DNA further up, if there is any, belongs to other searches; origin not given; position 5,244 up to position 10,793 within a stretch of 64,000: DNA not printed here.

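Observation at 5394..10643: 1749-aa domain-less, AT-rich giant ORF translationally coupled to the pheS-pheT-gyrB operon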

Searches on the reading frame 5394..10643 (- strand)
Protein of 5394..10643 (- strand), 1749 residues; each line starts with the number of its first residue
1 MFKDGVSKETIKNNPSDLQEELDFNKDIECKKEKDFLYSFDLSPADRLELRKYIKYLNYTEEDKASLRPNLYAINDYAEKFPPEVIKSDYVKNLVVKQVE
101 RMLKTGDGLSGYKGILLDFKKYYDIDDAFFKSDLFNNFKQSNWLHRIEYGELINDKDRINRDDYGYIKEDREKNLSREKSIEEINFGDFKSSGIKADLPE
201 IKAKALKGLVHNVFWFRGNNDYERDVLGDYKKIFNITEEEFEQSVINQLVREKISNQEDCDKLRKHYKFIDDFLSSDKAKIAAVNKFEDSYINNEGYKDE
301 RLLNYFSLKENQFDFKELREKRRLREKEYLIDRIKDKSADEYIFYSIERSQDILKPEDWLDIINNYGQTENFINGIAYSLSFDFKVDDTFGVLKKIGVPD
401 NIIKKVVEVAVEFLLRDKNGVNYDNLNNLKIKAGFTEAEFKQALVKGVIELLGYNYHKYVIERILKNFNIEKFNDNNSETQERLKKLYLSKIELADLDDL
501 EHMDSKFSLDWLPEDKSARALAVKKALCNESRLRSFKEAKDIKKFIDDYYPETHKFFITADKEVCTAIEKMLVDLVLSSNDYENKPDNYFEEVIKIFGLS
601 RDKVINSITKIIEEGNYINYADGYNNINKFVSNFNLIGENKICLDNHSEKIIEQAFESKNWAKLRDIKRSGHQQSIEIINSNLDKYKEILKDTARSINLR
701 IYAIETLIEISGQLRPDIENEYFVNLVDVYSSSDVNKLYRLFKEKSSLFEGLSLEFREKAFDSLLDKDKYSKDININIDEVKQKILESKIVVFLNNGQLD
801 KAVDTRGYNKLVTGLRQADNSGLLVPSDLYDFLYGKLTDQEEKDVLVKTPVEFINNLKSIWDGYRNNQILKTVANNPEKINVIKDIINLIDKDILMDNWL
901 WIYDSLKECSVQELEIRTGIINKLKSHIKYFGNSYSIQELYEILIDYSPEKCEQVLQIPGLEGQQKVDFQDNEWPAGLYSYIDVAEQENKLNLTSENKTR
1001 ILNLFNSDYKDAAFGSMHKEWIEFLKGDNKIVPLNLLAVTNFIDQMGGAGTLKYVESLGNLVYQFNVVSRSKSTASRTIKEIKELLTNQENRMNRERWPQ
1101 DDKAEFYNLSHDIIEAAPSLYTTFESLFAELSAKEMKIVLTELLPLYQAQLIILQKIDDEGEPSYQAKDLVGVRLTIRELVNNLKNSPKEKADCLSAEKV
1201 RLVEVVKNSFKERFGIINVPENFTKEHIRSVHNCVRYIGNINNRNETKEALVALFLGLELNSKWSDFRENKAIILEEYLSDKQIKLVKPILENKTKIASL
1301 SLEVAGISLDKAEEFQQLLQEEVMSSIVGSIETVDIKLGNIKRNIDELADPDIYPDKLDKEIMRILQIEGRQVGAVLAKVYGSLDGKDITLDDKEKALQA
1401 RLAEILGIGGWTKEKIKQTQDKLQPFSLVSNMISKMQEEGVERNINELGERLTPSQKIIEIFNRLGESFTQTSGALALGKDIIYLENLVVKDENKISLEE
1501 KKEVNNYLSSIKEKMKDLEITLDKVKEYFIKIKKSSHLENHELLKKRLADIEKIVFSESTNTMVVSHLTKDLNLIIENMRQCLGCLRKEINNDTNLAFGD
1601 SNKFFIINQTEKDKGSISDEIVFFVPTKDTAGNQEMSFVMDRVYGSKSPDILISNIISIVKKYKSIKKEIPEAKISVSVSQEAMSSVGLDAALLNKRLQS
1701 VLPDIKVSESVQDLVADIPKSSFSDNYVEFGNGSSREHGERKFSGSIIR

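Call 7: search_protein_families(library=ncbifam, proteins=[window:5394-10643:-], max_evalue=1)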
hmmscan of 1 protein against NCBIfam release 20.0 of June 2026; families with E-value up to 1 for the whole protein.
window:5394-10643:- (1749 aa): 1 family
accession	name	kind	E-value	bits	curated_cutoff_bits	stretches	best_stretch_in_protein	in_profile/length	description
NF007334.0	PRK09823.1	equivalog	0.23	11.7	177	1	1319-1396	79-158/160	putative inner membrane protein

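Call 8: search_protein_families(library=padloc, proteins=[window:5394-10643:-], max_evalue=1)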
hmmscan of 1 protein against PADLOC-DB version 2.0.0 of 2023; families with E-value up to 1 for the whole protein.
window:5394-10643:- (1749 aa): 1 family
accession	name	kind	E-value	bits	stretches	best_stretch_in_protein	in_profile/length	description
PDLC04038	PD-T4-5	-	0.00082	16.7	1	859-919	203-265/309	-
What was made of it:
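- On PD-T4-5 (PADLOC candidate defence protein): E=8e-4, 16.7 bits, 61 of 309 profile positions, in the non-conserved region aa 859-919 (call 8).
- PADLOC PD-T4-5, E=8e-4, over aa 859-919 (call 8).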

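Call 9: search_protein_families(library=pfam, proteins=[window:5394-10643:-], max_evalue=0.01)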
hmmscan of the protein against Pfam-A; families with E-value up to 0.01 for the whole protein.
window:5394-10643:- (1749 aa): 0 families

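Call 10: find_homologous_proteins(query=window:5394-10643:-, max_evalue=0.001)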
Query window:5394-10643:- (1749 aa): 2 proteins with E <= 0.001 among 8000 candidates.
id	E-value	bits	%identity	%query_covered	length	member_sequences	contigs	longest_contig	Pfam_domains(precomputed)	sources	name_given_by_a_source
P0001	0.0e+0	3831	100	100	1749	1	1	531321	-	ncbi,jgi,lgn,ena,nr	ncbi:hypothetical protein KKC17_04215 [Patescibacteria group bacterium]|nr:hypothetical protein [Pat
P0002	0.0e+0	2053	55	98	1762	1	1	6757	-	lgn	-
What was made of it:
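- Tried and rejected: The word-indexed homologue search with the full protein returned only itself and one relative, because low-complexity words swamped the candidate list (call 10).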

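Call 11: search_solved_structures(query=window:5394-10643:-, max_evalue=1)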
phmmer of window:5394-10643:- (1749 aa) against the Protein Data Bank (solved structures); distinct sequences matched with E-value up to 1: 2.
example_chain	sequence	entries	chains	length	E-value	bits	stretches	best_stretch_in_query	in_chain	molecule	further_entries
8za7_A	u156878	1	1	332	0.0071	17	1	1356-1445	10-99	Lmo0067 protein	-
4bwd_A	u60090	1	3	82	0.07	13.7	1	1490-1538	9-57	SHORT COILED-COIL PROTEIN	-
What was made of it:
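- Tried and rejected: phmmer of the whole protein against PDB sequences gave two chance-level hits (call 11).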

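Call 13: find_encoding_contigs(protein=P0002, flank=10000)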
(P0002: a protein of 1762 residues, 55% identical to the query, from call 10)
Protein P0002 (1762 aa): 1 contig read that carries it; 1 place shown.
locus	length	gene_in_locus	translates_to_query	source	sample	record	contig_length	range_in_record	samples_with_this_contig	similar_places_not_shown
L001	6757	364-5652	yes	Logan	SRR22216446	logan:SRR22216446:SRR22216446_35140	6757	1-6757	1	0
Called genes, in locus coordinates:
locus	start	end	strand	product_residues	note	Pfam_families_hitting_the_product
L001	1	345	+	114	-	?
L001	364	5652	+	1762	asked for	-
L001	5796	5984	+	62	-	PF00584:SecE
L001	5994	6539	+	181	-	PF02357:NusG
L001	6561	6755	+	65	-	?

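Call 33: search_protein_families(library=phrogs, proteins=[window:5394-10643:-], max_evalue=1)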
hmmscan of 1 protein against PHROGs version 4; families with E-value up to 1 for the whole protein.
window:5394-10643:- (1749 aa): 1 family
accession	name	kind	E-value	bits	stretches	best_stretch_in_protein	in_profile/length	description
phrog_37802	-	unknown function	0.26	12.6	0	274-328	11-65/84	-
